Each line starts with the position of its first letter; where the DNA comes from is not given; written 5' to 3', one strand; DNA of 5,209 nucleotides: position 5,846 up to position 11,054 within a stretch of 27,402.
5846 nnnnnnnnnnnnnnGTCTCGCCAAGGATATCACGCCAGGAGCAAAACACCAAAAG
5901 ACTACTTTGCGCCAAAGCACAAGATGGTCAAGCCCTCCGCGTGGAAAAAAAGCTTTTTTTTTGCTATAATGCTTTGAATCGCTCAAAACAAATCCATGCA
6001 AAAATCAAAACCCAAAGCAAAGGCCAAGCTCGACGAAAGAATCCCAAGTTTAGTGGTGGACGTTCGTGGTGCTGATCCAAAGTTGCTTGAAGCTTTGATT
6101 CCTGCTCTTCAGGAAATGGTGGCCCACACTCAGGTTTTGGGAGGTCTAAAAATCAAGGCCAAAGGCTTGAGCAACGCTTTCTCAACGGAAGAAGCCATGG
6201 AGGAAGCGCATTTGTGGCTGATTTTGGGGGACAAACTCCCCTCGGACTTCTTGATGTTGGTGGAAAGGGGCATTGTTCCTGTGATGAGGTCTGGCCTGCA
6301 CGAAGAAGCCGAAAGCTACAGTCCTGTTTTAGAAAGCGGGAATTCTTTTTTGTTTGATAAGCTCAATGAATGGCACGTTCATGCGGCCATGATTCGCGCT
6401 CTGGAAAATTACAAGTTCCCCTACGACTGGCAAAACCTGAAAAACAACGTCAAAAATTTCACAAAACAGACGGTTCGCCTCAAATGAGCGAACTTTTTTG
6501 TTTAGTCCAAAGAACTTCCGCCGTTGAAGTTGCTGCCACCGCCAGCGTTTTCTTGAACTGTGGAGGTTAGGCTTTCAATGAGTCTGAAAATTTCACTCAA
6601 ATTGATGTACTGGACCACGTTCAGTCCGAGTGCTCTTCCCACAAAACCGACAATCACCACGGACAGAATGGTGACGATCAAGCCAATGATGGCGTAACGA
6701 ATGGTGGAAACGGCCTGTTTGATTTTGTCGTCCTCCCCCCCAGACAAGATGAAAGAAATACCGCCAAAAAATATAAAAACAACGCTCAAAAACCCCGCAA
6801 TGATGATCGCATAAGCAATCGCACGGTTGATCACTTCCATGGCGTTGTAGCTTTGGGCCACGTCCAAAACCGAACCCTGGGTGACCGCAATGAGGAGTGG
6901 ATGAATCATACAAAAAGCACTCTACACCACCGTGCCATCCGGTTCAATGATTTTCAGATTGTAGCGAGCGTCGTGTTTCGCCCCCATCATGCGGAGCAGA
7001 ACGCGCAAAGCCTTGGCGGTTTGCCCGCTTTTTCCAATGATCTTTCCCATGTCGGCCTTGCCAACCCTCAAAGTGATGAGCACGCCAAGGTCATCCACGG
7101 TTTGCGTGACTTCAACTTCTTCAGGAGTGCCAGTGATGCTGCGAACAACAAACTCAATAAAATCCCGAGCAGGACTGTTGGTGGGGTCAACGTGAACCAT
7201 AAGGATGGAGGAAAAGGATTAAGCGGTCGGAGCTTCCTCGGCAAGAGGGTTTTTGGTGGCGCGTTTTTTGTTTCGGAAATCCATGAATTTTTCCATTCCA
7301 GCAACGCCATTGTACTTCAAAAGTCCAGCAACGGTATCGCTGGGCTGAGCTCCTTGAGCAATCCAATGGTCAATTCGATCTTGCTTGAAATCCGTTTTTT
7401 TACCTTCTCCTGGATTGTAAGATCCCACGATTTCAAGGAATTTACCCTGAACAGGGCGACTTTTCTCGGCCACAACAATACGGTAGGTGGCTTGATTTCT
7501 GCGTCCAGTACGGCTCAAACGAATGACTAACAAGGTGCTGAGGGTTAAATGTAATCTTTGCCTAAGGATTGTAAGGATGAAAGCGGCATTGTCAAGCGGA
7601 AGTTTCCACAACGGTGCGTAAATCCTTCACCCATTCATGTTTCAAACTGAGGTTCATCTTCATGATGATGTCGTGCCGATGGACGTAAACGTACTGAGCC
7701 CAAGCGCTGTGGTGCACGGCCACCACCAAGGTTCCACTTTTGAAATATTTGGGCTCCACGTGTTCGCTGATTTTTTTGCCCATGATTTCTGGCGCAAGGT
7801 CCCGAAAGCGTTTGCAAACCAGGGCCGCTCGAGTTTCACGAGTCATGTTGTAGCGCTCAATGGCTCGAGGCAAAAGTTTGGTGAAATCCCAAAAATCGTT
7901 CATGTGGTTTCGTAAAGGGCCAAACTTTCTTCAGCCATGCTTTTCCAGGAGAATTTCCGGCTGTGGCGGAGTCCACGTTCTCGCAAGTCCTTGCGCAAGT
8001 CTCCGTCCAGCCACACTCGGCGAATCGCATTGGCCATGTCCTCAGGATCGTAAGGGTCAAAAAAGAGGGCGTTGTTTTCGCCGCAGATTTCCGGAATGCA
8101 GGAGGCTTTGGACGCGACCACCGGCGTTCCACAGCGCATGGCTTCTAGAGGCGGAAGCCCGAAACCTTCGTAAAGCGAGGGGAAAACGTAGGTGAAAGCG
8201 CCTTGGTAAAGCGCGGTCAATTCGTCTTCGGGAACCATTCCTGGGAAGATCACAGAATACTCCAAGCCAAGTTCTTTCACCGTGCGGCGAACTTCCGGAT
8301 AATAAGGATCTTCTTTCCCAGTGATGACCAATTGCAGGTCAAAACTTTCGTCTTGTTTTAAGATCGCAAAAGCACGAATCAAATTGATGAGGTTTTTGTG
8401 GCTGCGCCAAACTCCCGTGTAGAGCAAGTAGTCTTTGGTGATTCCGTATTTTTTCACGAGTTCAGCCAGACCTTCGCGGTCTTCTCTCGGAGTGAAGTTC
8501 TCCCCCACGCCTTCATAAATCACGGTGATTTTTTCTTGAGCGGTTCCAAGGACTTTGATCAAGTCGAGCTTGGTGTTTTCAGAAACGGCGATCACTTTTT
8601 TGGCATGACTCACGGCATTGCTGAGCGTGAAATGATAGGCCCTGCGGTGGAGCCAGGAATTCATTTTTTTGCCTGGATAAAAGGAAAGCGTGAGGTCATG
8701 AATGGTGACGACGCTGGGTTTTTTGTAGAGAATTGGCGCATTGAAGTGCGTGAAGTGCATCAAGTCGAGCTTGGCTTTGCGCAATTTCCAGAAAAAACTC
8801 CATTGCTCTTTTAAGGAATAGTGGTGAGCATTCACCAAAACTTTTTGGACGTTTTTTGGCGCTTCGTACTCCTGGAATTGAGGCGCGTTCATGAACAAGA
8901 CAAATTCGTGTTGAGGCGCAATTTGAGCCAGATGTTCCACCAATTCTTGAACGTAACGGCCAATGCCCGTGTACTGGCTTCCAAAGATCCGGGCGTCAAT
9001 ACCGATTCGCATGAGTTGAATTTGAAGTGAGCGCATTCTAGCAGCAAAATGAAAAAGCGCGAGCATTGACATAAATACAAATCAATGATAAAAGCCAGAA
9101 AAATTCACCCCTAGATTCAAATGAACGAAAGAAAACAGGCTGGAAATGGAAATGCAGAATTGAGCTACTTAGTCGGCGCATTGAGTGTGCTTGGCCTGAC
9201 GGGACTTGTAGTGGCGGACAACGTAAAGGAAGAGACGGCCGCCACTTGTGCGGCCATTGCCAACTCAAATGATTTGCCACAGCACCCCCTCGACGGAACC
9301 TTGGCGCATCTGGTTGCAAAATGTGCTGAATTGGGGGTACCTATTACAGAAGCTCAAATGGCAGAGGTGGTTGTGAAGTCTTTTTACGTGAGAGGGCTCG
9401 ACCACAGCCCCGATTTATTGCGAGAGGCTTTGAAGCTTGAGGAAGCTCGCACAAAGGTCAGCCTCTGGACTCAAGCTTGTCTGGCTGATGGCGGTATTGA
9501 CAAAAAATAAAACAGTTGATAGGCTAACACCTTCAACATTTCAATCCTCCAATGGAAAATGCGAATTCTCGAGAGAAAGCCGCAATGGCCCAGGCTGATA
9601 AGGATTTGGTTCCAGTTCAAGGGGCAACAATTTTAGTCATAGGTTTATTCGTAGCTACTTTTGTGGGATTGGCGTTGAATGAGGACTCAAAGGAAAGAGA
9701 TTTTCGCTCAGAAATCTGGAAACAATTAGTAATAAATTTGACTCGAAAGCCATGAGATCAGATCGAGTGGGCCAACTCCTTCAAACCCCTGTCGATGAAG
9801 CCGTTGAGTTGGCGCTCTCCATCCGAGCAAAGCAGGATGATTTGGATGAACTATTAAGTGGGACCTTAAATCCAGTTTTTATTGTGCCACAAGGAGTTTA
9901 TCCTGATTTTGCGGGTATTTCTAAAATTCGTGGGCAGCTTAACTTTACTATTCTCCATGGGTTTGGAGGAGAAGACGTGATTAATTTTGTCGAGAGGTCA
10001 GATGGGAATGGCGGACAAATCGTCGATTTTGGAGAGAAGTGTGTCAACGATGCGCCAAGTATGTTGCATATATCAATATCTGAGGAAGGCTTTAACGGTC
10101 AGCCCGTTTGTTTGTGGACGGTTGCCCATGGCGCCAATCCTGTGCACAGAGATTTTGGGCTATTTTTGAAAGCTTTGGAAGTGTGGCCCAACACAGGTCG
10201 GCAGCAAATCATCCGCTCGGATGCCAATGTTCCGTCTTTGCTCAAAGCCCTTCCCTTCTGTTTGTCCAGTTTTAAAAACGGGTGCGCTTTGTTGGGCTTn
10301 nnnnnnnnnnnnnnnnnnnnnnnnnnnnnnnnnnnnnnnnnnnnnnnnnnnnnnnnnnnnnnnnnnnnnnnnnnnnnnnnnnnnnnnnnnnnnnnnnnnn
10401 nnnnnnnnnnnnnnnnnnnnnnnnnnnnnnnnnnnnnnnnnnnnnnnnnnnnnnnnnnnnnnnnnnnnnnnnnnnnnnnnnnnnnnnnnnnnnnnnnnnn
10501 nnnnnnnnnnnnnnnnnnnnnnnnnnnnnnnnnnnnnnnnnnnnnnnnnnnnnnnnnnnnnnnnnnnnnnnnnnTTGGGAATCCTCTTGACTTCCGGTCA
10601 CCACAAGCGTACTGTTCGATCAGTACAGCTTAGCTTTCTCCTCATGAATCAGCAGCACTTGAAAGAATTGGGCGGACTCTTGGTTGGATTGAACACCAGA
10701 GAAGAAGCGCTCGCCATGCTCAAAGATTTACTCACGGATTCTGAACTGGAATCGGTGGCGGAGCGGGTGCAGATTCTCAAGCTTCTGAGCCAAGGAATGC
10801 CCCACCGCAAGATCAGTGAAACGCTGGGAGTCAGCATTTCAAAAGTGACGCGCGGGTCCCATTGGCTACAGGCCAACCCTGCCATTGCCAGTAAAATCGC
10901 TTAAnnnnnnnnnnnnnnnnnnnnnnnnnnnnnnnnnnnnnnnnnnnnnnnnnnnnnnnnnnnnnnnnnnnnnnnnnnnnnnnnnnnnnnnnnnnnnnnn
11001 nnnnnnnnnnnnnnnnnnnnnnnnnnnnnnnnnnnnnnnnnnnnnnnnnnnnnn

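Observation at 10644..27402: Near-complete, regulated Trp/Phe/Tyr biosynthesis supercluster in an apparent CPR genome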

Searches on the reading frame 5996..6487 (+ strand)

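Call 3: search_protein_families(library=pfam, proteins=[window:5996-6487:+])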
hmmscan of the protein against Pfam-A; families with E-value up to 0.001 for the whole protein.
window:5996-6487:+ (163 aa): 0 families

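Call 7: search_protein_families(library=pfam, proteins=[window:5996-6487:+], max_evalue=1)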
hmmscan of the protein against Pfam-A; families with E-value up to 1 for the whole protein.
window:5996-6487:+ (163 aa): 1 family
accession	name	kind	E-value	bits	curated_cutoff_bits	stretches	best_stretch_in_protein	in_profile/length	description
PF20307.4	divDNAB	-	0.13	11.4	26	1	5-76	14-82/356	Divergent DnaB-like ATPase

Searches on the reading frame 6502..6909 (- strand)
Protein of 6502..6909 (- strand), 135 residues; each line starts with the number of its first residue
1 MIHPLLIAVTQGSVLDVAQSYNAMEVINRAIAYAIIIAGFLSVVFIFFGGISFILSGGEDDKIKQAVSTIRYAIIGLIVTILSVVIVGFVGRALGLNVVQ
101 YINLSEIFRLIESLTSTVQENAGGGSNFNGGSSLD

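Call 3: search_protein_families(library=pfam, proteins=[window:6502-6909:-])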
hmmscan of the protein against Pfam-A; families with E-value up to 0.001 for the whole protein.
window:6502-6909:- (135 aa): 2 families
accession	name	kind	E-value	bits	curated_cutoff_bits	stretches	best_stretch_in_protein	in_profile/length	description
PF18895.5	T4SS_pilin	-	3.3e-08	33.9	26.6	1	25-90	7-71/71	Type IV secretion system pilin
PF01554.23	MatE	-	0.00051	20.2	24.9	1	22-102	67-147/161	MatE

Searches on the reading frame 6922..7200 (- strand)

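Call 3: search_protein_families(library=pfam, proteins=[window:6922-7200:-])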
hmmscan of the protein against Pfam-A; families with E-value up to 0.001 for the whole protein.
window:6922-7200:- (92 aa): 1 family
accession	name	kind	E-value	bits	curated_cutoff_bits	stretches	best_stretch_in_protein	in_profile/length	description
PF13083.13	KH_KhpA-B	-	2.5e-20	72.6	32.1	1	12-84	1-73/73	KhpA/KhpB, KH domain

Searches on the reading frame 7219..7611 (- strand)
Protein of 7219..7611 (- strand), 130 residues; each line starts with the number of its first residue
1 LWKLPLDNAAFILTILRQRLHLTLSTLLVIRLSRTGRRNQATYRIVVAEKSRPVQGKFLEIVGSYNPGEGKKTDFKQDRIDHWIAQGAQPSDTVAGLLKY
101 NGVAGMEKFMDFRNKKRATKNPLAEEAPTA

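Call 3: search_protein_families(library=pfam, proteins=[window:7219-7611:-])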
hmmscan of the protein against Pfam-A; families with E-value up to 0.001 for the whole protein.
window:7219-7611:- (130 aa): 1 family
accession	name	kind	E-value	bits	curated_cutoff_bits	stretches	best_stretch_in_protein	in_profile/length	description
PF00886.24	Ribosomal_S16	-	2.1e-19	69.6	27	1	34-91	1-62/62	Ribosomal protein S16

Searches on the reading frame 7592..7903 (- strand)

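Call 4: search_protein_families(library=pfam, proteins=[window:7592-7903:-])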
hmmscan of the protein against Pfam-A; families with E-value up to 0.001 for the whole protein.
window:7592-7903:- (103 aa): 1 family
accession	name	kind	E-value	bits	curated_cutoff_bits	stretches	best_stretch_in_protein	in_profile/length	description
PF05258.17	DciA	-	2.1e-11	44.3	24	1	32-96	24-88/89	Dna[CI] antecedent, DciA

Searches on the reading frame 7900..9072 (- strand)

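Call 4: search_protein_families(library=pfam, proteins=[window:7900-9072:-])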
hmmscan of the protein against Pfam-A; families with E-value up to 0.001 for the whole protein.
window:7900-9072:- (390 aa): 6 families
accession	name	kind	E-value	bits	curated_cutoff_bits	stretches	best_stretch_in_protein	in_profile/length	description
PF00534.26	Glycos_transf_1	-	2e-36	125.6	26.4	1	212-367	14-169/172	Glycosyl transferases group 1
PF13692.12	Glyco_trans_1_4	-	1.8e-30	106.5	27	1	215-354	3-140/142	Glycosyl transferases group 1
PF13439.12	Glyco_transf_4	-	1.1e-17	65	28.5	1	35-189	2-166/170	Glycosyltransferase Family 4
PF13579.12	Glyco_trans_4_4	-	2.3e-10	41.4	29.7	1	35-186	1-156/158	Glycosyl transferase 4-like domain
PF20706.3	GT4-conflict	-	9.6e-10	38.4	26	1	225-330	211-320/385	Family 4 Glycosyltransferase in conflict systems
PF13524.12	Glyco_trans_1_2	-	3.1e-06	27.6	25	1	245-382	14-141/144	Glycosyl transferase-like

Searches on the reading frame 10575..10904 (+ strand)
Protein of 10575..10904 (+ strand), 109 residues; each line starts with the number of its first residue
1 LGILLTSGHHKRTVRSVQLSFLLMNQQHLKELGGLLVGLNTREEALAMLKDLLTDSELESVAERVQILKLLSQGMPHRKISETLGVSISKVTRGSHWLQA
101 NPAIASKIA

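Call 4: search_protein_families(library=pfam, proteins=[window:10575-10904:+])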
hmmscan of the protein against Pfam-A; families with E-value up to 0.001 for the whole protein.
window:10575-10904:+ (109 aa): 3 families
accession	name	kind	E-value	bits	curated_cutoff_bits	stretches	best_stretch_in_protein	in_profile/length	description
PF01371.25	Trp_repressor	-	2e-17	63.4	27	1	28-101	2-76/88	Trp repressor protein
PF13384.12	HTH_23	-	4.1e-06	26.9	24.6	1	60-93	3-36/50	Homeodomain-like domain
PF13936.12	HTH_38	-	0.00013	22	27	1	60-89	6-35/44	Helix-turn-helix domain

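Call 58: search_protein_families(library=ncbifam, proteins=[window:10575-10904:+])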
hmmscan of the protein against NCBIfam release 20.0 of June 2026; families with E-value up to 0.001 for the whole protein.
window:10575-10904:+ (109 aa): 2 families
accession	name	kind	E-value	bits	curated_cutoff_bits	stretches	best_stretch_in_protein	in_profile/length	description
TIGR01321.1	TrpR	equivalog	1.1e-13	51.4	67.25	1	31-101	11-82/94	trp operon repressor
TIGR02531.1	yecD_yerC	hypoth_equivalog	6e-08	33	42.2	1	27-95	3-71/88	YerC/YecD family TrpR-related protein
